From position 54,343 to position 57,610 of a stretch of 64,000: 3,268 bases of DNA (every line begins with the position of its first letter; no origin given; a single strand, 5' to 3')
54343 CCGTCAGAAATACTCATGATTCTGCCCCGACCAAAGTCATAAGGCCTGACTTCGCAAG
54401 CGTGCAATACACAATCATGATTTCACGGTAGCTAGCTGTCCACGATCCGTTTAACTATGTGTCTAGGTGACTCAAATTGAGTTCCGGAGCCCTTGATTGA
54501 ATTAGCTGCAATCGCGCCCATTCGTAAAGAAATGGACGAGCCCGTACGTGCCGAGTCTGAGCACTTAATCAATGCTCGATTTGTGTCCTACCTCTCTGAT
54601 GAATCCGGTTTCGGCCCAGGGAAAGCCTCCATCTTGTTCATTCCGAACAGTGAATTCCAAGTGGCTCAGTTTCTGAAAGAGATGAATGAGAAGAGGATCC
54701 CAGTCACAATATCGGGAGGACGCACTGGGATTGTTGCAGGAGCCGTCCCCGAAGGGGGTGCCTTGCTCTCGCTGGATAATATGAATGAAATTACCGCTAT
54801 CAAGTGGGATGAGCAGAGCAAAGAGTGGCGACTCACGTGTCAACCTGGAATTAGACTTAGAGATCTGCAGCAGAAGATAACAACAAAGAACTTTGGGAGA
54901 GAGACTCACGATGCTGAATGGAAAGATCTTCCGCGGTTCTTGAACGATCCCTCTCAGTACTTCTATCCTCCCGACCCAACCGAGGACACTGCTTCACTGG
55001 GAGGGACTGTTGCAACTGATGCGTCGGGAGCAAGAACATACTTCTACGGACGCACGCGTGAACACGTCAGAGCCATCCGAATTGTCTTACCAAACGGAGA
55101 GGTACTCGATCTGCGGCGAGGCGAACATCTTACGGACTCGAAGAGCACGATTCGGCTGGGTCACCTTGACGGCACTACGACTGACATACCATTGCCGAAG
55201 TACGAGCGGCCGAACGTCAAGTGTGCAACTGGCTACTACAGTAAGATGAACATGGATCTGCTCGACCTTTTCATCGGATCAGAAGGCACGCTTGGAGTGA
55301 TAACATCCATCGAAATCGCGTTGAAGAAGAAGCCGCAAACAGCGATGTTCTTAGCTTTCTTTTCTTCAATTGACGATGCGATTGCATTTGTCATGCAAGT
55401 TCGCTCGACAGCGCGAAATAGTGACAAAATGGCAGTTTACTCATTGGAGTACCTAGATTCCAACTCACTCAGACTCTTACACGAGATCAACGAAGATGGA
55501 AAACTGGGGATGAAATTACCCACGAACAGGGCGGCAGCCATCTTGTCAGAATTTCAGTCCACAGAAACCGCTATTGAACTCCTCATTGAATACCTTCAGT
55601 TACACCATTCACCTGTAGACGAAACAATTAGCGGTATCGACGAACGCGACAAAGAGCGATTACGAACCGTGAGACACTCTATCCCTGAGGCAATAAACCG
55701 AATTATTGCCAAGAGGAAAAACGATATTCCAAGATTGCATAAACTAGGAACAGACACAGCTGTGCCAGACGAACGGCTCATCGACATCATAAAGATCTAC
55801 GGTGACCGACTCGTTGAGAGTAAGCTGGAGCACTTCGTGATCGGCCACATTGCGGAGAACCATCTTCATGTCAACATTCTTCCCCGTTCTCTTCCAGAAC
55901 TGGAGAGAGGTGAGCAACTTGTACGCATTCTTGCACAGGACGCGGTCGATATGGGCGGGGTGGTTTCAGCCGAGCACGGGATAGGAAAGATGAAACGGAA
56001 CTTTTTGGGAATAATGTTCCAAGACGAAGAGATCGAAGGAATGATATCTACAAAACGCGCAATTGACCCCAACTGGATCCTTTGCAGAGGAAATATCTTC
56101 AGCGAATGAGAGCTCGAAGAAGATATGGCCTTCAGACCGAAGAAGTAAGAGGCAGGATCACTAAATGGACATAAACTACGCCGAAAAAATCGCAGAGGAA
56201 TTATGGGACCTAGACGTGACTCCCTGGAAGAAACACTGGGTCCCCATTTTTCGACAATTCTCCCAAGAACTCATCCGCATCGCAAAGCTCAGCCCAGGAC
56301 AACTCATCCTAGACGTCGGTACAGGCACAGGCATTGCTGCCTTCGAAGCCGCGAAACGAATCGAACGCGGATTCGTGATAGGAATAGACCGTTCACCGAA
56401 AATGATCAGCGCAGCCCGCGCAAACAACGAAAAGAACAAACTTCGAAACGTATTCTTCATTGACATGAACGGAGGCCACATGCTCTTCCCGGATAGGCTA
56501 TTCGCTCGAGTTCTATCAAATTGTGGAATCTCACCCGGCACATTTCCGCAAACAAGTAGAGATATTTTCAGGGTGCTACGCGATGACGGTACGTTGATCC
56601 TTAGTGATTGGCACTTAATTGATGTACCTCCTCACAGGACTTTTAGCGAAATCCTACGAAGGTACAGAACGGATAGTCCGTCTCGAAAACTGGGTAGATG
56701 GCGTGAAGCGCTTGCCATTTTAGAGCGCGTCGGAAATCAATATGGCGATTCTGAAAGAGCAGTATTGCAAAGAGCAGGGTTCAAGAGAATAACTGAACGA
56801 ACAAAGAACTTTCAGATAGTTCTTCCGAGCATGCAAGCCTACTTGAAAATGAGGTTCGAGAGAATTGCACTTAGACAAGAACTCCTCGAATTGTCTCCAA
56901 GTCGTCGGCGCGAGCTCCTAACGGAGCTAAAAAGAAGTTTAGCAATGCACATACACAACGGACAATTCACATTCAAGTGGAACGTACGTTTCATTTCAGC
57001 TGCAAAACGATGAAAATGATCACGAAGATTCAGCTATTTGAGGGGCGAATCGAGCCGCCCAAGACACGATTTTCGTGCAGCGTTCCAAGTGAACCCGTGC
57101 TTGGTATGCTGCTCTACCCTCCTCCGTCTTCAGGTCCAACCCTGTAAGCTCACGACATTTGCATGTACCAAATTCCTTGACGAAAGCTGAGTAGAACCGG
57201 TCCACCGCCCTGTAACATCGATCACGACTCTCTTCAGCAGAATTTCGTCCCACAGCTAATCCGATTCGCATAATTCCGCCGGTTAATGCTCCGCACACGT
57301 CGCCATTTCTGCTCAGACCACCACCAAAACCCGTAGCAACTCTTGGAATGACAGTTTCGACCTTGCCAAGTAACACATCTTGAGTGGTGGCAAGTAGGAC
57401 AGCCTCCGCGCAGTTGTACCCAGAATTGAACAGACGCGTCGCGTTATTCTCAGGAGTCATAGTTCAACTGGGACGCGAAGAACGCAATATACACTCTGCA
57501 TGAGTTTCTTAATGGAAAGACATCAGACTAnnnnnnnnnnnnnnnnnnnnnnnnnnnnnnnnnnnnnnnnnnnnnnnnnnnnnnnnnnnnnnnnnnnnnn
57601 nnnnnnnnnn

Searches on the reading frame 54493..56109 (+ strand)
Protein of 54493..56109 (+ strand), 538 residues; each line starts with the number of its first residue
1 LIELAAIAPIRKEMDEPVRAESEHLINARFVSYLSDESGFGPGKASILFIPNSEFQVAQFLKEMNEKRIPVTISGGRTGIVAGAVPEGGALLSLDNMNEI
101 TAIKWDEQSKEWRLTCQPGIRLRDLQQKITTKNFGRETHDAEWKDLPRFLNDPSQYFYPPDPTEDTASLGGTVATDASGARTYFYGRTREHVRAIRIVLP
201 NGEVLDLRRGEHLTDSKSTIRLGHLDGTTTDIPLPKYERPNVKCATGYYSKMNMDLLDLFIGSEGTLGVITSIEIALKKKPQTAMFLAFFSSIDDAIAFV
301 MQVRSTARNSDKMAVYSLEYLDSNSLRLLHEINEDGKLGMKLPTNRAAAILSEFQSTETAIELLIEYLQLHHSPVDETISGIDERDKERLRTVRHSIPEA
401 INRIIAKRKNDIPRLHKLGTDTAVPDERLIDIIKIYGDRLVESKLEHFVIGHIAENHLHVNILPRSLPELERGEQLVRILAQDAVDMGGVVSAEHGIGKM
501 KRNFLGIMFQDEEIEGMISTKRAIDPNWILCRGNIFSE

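Call 21: find_related_loci(query=window:54493-56109:+, collection=genome_contigs, flank=10000)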
Query window:54493-56109:+ (538 aa) in genome_contigs; peptide patterns used: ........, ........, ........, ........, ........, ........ (x = any residue, [..] = any of these).
81 stretches matched a pattern; 2 encode a relative of the query (tblastn E <= 1e-3); 2 distinct loci.
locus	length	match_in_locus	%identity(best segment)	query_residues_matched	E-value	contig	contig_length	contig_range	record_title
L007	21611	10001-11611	93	1-538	0e+0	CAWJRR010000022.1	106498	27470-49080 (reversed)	MAG: Candidatus Bathyarchaeota archaeon isolate MFD03726.bin.2.72 genome assembly, contig: contig_66553, whole genome sh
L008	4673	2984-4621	79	1-538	0e+0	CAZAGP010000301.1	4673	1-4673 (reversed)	MAG TPA_asm: uncultured Candidatus Bathyarchaeia archaeon isolate SRP140028_co1_409 genome assembly, contig: k141_232206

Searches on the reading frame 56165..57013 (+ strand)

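Call 6: search_protein_families(library=pfam, max_evalue=10, proteins=[window:56165-57013:+])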
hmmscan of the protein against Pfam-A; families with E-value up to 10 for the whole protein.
window:56165-57013:+ (282 aa): 16 families
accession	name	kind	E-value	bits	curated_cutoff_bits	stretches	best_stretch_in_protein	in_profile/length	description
PF13847.12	Methyltransf_31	-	3.3e-17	63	27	1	45-150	4-113/145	Methyltransferase domain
PF13649.12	Methyltransf_25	-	1.9e-16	61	27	1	48-142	1-97/97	Methyltransferase domain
PF08241.18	Methyltransf_11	-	2e-11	44.8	21.2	1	49-146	1-95/95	Methyltransferase domain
PF01209.24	Ubie_methyltran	-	1.2e-08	35.1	20.1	1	30-147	33-152/233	ubiE/COQ5 methyltransferase family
PF01135.25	PCMT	-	4.2e-08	33.7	20.3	1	37-103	69-133/210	Protein-L-isoaspartate(D-aspartate) O-methyltransferase (PCMT)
PF06325.19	PrmA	-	2e-07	31.3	22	1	43-147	160-259/296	Ribosomal protein L11 methyltransferase (PrmA)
PF08242.18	Methyltransf_12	-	8.7e-07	30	30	1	49-142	1-96/98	Methyltransferase domain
PF24675.1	NpmA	-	9.3e-06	25.5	60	1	46-101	25-84/214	16S rRNA (adenine(1408)-N(1))-methyltransferase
PF13489.12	Methyltransf_23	-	7.8e-05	22.9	27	1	29-170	6-124/164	Methyltransferase domain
PF05175.20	MTS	-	0.0001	22.4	23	1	44-120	31-106/170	Methyltransferase small domain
PF02390.23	Methyltransf_4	-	0.00029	20.8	24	1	47-108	4-68/173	Putative methyltransferase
PF02353.26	CMAS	-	0.021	14.6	27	1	37-91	55-108/273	Mycolic acid cyclopropane synthetase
PF02475.24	TRM5-TYW2_MTfase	-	0.039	14.4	28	1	32-125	23-117/164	TRM5/TYW2 methyltransferase domain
PF13174.12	TPR_6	-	0.087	14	26.3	1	174-196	11-33/33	Tetratricopeptide repeat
PF12847.13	Methyltransf_18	-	0.089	13.2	27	1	35-104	4-74/151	Methyltransferase domain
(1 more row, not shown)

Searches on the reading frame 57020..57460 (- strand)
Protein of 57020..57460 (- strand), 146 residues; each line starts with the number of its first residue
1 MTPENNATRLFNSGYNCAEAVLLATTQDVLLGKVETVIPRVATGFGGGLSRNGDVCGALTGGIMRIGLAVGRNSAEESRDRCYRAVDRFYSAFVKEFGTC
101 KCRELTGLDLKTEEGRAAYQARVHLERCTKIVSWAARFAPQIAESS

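Call 6: search_protein_families(library=pfam, max_evalue=10, proteins=[window:57020-57460:-])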
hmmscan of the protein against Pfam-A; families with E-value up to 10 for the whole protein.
window:57020-57460:- (146 aa): 1 family
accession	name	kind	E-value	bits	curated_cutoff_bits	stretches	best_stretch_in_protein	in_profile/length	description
PF09719.15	C_GCAxxG_C_C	-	1.6e-27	96.4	27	1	15-140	1-116/118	Putative redox-active protein (C_GCAxxG_C_C)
